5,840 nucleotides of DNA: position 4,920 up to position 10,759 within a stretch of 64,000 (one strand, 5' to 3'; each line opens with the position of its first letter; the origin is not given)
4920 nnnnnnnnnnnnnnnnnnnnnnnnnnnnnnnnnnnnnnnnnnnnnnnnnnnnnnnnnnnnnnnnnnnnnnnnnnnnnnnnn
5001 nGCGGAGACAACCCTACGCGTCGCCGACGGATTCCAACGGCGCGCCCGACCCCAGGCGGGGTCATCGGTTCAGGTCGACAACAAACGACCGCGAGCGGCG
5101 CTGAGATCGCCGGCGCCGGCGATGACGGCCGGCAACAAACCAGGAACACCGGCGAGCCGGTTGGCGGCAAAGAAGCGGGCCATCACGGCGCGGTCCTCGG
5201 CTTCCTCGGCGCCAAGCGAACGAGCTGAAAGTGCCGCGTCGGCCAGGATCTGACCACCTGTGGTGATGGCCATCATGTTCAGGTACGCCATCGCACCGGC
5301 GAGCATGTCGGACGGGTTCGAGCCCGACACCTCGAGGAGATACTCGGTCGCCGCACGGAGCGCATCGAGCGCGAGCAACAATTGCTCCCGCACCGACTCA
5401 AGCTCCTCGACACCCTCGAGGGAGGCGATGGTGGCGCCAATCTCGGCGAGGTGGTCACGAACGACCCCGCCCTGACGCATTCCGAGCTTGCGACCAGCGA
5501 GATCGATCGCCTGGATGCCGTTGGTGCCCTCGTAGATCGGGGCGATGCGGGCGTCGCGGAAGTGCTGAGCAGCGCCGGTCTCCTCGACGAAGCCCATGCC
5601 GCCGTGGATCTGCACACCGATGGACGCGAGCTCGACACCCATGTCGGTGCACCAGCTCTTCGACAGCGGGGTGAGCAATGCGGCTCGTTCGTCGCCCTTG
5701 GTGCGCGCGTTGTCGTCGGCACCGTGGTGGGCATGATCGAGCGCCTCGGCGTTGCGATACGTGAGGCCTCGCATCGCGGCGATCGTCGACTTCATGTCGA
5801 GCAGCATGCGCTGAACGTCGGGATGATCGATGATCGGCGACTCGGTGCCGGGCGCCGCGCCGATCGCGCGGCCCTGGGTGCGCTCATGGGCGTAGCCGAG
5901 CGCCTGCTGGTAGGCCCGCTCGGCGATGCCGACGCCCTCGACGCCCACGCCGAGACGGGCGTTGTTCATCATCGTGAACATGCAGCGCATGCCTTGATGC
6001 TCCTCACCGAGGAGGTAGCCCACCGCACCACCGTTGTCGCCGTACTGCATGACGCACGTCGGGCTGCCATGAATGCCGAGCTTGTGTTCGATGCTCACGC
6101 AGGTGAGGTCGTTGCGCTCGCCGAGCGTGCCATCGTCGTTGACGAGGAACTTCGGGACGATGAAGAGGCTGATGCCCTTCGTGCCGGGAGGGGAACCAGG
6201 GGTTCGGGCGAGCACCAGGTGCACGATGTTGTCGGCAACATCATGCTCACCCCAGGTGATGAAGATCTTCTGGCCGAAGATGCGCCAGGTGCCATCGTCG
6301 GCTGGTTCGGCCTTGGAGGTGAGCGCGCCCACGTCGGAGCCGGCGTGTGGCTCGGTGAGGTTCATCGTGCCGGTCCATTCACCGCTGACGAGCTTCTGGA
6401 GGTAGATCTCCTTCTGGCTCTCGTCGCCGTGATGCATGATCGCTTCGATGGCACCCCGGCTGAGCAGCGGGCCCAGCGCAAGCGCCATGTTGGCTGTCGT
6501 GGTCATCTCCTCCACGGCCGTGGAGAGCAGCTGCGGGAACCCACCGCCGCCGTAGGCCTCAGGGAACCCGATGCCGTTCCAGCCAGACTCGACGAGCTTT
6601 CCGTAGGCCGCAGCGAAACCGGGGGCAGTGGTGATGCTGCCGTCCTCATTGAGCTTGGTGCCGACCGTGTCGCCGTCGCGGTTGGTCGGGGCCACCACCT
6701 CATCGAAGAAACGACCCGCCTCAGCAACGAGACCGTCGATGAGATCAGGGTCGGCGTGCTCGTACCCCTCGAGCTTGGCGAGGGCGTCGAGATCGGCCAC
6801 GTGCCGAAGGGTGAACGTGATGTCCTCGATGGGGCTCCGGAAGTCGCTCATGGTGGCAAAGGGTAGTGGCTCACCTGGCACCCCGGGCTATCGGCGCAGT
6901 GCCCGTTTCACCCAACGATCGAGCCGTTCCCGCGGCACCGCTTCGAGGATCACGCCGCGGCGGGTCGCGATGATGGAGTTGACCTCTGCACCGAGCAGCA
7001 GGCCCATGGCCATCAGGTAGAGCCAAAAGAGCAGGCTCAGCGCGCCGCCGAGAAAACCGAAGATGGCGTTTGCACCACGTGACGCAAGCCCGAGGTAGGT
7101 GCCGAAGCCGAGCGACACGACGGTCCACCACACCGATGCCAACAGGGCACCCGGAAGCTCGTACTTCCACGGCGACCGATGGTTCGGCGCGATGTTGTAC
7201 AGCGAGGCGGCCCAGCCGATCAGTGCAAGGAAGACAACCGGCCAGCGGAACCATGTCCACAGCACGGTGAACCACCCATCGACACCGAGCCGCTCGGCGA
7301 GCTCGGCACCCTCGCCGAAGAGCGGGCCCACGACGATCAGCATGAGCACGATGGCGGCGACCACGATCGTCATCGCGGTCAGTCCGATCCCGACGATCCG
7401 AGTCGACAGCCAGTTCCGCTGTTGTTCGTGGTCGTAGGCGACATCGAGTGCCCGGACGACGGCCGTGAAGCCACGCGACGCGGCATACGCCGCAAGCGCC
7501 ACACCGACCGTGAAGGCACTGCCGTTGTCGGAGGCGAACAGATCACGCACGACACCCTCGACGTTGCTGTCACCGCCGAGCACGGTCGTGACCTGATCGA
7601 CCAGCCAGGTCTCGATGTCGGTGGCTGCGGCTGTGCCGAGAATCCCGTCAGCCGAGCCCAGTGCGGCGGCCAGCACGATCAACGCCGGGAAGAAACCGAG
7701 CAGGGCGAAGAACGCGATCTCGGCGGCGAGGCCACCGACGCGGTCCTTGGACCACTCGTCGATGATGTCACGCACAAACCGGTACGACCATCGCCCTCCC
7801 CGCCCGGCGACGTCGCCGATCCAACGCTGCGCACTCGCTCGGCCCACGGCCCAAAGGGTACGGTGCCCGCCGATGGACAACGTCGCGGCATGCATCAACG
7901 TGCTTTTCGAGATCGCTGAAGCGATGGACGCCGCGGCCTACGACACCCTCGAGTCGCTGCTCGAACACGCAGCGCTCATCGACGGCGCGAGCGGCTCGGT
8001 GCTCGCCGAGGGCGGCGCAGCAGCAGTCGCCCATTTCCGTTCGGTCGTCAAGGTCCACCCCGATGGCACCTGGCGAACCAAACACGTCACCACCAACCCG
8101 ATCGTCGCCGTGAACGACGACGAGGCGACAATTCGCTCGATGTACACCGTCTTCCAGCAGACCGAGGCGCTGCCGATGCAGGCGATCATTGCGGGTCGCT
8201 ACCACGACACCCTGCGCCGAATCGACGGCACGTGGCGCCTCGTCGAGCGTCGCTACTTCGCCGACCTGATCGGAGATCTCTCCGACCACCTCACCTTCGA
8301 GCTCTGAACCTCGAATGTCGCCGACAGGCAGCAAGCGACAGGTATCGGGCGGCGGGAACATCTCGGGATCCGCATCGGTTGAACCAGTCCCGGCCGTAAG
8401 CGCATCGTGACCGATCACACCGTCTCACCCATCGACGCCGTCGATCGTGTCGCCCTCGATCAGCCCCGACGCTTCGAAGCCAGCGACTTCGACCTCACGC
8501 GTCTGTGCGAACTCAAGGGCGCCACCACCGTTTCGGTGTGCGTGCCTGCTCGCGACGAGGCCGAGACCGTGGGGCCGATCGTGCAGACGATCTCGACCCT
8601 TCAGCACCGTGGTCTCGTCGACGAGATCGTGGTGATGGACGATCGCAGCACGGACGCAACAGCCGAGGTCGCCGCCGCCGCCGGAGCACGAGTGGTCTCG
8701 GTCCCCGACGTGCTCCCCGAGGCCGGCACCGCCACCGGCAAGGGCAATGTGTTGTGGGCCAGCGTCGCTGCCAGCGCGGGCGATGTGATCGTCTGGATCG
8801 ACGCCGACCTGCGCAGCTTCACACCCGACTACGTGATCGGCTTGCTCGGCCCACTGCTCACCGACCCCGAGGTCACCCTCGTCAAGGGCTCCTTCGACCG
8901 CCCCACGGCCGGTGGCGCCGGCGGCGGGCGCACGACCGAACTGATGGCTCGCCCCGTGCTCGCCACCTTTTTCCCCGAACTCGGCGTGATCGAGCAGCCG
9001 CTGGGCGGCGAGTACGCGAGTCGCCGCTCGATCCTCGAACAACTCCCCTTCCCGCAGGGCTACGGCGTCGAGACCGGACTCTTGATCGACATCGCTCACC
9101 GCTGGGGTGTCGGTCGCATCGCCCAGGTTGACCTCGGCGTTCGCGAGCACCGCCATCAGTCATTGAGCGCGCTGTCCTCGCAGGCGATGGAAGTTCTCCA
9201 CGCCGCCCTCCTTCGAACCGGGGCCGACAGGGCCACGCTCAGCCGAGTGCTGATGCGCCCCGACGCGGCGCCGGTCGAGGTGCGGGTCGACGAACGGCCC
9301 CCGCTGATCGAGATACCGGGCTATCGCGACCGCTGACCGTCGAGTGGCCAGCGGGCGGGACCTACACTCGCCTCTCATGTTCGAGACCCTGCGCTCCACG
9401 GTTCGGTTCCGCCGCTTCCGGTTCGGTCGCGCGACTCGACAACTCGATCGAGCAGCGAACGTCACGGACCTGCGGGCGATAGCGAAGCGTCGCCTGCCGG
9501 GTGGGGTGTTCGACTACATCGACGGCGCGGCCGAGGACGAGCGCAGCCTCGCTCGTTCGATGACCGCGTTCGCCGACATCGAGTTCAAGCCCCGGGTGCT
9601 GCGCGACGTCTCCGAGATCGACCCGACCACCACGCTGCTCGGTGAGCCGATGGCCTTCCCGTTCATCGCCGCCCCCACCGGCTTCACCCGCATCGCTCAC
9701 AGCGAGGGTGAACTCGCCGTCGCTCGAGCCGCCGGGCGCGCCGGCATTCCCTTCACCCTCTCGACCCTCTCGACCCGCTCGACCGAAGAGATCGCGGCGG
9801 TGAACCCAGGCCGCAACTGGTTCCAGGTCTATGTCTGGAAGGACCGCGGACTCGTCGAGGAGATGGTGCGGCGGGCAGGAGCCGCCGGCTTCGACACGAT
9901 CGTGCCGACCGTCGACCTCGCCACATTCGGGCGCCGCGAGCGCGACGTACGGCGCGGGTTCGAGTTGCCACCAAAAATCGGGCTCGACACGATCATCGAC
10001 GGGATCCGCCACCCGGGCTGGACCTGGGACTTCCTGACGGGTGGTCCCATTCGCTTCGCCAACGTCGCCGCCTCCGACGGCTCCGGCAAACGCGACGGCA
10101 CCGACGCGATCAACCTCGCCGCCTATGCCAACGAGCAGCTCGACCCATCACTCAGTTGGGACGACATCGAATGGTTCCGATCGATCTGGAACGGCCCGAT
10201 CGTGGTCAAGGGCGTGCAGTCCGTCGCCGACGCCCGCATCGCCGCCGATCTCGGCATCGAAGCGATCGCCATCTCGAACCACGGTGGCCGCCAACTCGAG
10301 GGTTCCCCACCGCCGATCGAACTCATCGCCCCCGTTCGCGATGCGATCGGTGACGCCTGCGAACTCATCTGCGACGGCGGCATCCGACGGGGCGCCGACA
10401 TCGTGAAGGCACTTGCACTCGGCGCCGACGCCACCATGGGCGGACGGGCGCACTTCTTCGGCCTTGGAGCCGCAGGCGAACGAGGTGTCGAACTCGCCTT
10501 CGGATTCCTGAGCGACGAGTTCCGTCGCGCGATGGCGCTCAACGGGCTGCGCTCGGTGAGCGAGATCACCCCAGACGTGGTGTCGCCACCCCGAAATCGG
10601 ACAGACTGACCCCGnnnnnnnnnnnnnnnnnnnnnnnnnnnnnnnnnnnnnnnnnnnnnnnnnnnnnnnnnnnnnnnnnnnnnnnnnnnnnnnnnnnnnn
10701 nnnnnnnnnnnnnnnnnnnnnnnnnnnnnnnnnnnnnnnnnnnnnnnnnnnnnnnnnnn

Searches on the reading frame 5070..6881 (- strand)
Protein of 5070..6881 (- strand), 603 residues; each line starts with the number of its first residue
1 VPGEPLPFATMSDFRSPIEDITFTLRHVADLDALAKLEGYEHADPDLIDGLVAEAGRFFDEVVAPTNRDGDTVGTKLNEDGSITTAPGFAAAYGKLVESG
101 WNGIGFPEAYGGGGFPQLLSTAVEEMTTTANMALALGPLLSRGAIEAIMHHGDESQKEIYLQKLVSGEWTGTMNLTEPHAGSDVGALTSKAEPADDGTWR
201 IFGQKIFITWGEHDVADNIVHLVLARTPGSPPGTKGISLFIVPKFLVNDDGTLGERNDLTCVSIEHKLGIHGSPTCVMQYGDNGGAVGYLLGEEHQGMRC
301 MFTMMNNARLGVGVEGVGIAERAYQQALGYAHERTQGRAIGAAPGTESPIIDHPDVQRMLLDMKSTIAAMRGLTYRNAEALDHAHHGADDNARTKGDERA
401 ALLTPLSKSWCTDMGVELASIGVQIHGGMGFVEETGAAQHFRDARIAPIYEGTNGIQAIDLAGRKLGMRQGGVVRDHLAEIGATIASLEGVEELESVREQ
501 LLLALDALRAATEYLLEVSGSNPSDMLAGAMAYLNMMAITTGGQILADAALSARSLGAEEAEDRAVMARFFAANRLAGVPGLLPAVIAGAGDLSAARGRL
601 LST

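Call 23: search_protein_families(library=pfam, proteins=[window:5070-6881:-], max_evalue=0.00001)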
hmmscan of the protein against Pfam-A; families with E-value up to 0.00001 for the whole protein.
window:5070-6881:- (603 aa): 6 families
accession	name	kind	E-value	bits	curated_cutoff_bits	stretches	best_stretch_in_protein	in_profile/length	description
PF00441.29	Acyl-CoA_dh_1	-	1.6e-26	93.7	22.4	1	296-464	2-148/150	Acyl-CoA dehydrogenase, C-terminal domain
PF12806.12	Acyl-CoA_dh_C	-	5.7e-16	59.2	30.3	1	478-594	2-121/124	Acetyl-CoA dehydrogenase C-terminal like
PF02770.24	Acyl-CoA_dh_M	-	7.2e-13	49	33.3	1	173-280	2-94/97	Acyl-CoA dehydrogenase, middle domain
PF02771.21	Acyl-CoA_dh_N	-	1.1e-12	48.7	22.9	1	54-168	10-113/113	Acyl-CoA dehydrogenase, N-terminal domain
PF08028.16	Acyl-CoA_dh_2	-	2.2e-10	41.4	22.7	1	312-454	3-133/134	Acyl-CoA dehydrogenase, C-terminal domain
PF22924.1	ACOX_C_alpha1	-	8.6e-10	39.1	27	1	304-456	3-159/169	Acyl-CoA oxidase, C-alpha1 domain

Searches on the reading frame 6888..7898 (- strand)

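Call 23: search_protein_families(library=pfam, proteins=[window:6888-7898:-], max_evalue=0.00001)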
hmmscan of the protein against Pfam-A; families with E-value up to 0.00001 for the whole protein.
window:6888-7898:- (336 aa): 1 family
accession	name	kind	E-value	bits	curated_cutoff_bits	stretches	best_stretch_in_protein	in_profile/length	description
PF03631.20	Virul_fac_BrkB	-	4.8e-48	164.5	33.7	1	51-313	2-258/259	Virulence factor BrkB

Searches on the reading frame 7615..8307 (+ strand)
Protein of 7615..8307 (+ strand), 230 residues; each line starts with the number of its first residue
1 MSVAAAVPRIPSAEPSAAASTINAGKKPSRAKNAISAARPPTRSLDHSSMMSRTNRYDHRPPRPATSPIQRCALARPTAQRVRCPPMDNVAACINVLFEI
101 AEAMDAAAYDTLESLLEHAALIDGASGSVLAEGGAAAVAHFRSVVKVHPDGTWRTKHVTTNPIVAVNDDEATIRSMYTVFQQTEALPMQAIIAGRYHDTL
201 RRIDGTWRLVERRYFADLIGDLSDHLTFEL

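Call 23: search_protein_families(library=pfam, proteins=[window:7615-8307:+], max_evalue=0.00001)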
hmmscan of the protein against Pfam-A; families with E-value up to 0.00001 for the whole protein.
window:7615-8307:+ (230 aa): 2 families
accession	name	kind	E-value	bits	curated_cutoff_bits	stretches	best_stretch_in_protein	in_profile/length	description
PF13577.12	SnoaL_4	-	5.3e-15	56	24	1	91-213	7-126/126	SnoaL-like domain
PF00866.24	Ring_hydroxyl_B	-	3.9e-06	27.4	27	1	153-214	73-135/144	Ring hydroxylating beta subunit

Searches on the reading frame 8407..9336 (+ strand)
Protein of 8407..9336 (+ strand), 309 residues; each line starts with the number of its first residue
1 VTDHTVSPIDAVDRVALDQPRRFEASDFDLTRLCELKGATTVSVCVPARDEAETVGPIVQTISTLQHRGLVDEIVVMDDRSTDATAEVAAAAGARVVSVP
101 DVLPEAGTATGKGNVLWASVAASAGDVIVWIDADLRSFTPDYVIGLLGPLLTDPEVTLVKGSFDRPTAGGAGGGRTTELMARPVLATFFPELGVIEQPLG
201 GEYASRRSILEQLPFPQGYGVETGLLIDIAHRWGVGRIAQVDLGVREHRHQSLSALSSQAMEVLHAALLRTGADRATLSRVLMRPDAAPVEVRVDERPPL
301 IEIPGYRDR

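Call 23: search_protein_families(library=pfam, proteins=[window:8407-9336:+], max_evalue=0.00001)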
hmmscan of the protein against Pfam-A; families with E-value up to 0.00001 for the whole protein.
window:8407-9336:+ (309 aa): 2 families
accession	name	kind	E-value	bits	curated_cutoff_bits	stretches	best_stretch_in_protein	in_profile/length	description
PF00535.33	Glycos_transf_2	-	4.5e-11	43.4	23.3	1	43-170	1-122/168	Glycosyl transferase family 2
PF13641.12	Glyco_tranf_2_3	-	1.8e-06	28.6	27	1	42-159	3-119/230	Glycosyltransferase like family 2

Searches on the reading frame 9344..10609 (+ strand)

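Call 23: search_protein_families(library=pfam, proteins=[window:9344-10609:+], max_evalue=0.00001)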
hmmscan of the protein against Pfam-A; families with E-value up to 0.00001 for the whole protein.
window:9344-10609:+ (421 aa): 1 family
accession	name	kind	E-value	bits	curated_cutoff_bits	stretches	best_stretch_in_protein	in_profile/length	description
PF01070.24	FMN_dh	-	7.6e-132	440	24.9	1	47-414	1-349/350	FMN-dependent dehydrogenase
